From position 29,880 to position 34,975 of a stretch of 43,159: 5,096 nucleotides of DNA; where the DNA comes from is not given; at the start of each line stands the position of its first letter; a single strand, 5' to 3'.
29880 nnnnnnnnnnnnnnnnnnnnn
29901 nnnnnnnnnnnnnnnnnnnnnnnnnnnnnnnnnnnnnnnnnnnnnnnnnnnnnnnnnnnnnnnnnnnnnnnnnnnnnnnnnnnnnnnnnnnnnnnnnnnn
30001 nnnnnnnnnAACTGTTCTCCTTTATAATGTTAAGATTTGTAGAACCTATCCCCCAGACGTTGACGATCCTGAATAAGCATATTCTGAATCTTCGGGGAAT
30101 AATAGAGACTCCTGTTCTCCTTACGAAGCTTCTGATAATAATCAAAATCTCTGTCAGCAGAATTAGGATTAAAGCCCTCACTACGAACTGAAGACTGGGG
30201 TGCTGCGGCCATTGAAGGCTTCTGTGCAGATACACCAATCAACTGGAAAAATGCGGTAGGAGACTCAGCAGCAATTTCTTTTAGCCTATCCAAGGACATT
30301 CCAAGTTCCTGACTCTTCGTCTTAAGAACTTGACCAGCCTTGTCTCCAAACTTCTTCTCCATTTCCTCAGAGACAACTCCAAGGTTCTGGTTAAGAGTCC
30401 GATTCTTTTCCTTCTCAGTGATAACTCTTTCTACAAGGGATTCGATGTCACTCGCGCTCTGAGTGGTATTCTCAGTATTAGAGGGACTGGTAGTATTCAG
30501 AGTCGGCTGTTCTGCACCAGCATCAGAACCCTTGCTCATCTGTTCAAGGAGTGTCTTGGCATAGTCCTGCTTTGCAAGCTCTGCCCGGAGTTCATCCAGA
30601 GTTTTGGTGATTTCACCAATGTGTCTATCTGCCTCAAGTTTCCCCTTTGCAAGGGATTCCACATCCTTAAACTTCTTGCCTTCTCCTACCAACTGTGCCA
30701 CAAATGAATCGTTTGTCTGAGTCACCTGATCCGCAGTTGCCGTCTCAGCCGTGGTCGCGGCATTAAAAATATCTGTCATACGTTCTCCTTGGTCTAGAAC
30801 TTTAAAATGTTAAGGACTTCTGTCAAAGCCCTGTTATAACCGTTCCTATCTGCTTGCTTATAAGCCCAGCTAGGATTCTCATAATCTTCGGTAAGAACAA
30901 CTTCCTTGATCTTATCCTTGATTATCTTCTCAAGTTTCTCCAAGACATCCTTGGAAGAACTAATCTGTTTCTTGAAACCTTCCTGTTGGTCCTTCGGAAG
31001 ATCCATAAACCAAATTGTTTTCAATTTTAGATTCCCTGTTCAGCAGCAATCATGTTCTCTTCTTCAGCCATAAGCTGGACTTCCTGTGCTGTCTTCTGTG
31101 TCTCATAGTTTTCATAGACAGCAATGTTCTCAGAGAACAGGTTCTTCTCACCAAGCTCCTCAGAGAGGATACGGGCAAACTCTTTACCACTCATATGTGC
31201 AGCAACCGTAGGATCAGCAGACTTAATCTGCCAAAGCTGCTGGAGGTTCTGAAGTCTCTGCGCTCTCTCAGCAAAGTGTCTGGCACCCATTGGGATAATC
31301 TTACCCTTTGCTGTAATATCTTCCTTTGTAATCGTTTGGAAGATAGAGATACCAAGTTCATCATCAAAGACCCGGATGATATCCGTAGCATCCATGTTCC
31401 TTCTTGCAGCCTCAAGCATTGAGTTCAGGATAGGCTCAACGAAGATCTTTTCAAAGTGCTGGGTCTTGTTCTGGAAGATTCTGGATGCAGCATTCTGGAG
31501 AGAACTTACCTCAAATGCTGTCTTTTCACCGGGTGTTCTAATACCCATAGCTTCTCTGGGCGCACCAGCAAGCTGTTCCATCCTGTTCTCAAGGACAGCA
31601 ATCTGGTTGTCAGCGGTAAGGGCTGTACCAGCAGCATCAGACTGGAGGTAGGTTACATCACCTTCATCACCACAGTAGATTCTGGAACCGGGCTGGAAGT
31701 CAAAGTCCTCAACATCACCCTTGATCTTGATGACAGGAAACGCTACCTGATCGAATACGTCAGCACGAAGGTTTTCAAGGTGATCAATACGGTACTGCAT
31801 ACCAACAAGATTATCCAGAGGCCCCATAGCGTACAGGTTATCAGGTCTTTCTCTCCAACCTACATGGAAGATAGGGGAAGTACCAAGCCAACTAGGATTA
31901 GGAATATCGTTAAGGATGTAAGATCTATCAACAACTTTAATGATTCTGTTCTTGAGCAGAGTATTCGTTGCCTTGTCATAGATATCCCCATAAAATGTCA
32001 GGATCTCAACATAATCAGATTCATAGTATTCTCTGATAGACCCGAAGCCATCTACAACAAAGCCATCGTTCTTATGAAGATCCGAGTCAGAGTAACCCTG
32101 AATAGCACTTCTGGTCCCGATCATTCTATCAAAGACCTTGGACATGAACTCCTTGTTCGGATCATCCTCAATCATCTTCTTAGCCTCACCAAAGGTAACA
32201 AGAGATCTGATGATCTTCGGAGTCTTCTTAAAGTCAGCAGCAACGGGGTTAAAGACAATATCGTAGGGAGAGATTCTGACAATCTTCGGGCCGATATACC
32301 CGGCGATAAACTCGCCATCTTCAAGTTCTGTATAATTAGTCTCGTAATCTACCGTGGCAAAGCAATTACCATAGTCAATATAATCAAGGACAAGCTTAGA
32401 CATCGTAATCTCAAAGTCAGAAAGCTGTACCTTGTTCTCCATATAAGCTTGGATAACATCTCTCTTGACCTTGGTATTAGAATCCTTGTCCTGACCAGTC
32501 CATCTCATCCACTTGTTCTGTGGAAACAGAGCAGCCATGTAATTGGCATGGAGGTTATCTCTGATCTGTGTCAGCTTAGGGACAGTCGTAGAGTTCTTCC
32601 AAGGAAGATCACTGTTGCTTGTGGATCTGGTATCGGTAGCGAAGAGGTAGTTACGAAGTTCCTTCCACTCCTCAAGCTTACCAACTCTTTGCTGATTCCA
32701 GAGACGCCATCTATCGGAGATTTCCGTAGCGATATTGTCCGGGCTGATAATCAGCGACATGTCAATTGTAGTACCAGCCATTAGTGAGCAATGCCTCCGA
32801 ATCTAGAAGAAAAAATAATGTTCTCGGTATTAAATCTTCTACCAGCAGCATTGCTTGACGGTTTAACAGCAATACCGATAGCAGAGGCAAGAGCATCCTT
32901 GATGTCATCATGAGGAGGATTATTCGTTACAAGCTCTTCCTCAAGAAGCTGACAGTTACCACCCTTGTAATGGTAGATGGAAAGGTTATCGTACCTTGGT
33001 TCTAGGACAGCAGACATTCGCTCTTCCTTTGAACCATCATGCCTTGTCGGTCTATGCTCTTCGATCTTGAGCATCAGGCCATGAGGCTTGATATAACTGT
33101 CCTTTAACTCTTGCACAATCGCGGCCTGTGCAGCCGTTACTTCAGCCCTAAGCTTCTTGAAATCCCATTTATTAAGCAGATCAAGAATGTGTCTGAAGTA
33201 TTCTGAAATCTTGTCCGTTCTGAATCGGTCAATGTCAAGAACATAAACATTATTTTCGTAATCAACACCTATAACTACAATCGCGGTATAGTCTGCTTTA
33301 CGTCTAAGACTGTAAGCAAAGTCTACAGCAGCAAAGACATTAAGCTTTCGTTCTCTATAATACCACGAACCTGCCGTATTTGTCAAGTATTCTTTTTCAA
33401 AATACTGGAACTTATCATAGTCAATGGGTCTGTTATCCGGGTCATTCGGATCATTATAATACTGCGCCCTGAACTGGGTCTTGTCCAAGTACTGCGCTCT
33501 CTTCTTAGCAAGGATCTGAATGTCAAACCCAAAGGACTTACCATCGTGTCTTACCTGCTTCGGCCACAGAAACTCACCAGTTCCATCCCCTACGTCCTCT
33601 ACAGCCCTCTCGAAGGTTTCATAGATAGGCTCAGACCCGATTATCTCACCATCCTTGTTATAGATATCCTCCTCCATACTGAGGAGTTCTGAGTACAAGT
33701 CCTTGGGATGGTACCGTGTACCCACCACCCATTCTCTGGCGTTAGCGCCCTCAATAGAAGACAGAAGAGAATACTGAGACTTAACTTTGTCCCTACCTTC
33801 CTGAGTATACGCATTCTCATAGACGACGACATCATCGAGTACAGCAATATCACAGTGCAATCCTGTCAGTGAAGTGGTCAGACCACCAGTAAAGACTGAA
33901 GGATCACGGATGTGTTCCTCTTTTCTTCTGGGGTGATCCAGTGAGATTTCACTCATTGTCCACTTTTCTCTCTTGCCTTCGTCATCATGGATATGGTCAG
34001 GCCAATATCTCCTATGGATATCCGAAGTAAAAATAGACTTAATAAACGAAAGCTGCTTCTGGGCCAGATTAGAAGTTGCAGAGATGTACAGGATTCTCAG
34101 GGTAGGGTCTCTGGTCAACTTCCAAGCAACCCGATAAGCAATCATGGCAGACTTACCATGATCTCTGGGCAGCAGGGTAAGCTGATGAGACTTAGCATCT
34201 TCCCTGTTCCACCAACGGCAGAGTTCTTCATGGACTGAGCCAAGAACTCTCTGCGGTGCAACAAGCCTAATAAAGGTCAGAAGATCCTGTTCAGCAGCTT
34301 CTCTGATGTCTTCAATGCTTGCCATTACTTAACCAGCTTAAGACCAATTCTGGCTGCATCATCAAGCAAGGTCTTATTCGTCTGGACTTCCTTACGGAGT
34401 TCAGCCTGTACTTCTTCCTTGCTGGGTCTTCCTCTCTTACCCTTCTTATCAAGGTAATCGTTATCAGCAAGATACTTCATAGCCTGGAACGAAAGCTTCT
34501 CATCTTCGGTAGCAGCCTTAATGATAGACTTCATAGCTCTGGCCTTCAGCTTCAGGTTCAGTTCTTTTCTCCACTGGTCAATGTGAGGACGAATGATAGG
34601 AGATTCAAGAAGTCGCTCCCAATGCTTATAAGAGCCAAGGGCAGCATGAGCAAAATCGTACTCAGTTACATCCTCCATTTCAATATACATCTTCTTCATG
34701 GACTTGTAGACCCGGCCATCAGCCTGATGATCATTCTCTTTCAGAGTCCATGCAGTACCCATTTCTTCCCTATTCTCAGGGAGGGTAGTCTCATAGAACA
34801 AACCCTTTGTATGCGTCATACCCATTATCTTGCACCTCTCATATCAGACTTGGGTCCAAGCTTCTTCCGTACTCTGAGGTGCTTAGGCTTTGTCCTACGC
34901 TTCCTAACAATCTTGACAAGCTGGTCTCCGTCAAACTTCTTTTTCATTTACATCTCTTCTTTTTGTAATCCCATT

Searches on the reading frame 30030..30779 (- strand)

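Call 8: search_protein_families(library=phrogs, max_evalue=0.001, proteins=[window:30030-30779:-])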
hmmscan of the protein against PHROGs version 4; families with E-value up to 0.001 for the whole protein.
window:30030-30779:- (249 aa): 1 family
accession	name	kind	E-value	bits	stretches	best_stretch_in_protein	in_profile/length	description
phrog_7931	-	unknown function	2.7e-44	152.8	1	10-248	11-244/250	-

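Call 98: search_protein_families(library=ncbifam, max_evalue=0.1, proteins=[window:30030-30779:-])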
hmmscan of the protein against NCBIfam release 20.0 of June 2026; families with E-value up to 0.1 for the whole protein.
window:30030-30779:- (249 aa): 0 families

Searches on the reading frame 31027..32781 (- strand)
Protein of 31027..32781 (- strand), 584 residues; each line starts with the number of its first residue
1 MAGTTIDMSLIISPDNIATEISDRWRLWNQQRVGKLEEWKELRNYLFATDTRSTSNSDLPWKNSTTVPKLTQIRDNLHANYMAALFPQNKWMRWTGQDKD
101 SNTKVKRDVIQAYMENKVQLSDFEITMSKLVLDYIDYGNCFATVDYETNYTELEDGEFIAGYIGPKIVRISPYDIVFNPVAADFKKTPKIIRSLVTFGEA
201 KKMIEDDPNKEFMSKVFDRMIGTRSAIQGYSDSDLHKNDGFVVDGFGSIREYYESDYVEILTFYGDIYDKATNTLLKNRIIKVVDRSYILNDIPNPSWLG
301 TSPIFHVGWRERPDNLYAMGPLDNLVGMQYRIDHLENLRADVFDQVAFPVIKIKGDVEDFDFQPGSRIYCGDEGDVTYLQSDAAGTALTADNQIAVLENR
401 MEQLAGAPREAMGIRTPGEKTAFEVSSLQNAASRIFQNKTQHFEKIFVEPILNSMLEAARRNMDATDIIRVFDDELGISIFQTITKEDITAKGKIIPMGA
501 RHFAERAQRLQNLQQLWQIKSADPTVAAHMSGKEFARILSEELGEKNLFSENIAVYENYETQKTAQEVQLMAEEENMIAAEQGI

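Call 8: search_protein_families(library=phrogs, max_evalue=0.001, proteins=[window:31027-32781:-])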
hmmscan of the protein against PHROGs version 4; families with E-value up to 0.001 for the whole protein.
window:31027-32781:- (584 aa): 1 family
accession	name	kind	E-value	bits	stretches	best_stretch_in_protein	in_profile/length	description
phrog_332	-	connector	6.8e-101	339.3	1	15-579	8-532/560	head-tail adaptor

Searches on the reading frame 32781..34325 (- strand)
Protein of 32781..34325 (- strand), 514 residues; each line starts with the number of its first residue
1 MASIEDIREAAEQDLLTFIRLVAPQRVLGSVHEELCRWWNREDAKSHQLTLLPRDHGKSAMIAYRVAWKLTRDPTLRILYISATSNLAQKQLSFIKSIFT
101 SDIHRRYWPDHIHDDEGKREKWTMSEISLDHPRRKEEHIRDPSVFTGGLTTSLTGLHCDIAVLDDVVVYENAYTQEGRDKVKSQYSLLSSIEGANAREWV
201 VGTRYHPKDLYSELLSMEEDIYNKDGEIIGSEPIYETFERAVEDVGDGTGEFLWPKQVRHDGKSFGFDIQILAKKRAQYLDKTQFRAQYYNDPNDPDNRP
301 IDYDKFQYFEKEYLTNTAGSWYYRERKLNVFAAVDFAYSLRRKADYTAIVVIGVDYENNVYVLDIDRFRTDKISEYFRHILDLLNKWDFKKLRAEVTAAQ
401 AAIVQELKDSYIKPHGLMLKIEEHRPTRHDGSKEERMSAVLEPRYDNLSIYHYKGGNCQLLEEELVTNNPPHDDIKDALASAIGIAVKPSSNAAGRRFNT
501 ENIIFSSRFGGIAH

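Call 9: search_protein_families(library=phrogs, max_evalue=0.001, proteins=[window:32781-34325:-])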
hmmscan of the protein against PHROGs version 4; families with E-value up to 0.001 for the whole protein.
window:32781-34325:- (514 aa): 5 families
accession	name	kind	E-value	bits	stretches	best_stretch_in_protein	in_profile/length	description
phrog_38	-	head and packaging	2.5e-87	295.3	1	6-496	259-713/760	terminase large subunit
phrog_20726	-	unknown function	1.1e-63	215.5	1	328-513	1-195/199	-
phrog_4758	-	head and packaging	9.5e-21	75.2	1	5-220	10-223/243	terminase large subunit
phrog_17672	-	head and packaging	7.8e-08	32.6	1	46-192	66-206/395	terminase large subunit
phrog_979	-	head and packaging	2.1e-07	31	1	307-484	414-597/642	terminase large subunit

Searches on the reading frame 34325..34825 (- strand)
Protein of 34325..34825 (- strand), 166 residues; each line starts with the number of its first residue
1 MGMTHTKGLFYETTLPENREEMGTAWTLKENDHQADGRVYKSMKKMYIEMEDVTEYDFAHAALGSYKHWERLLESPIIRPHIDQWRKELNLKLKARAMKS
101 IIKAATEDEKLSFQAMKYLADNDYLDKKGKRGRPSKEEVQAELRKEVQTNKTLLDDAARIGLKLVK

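Call 9: search_protein_families(library=phrogs, max_evalue=0.001, proteins=[window:34325-34825:-])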
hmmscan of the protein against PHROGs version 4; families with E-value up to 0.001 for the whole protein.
window:34325-34825:- (166 aa): 1 family
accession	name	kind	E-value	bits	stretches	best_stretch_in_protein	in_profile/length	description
phrog_8035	-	unknown function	6.5e-43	147.3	1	1-162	11-163/166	-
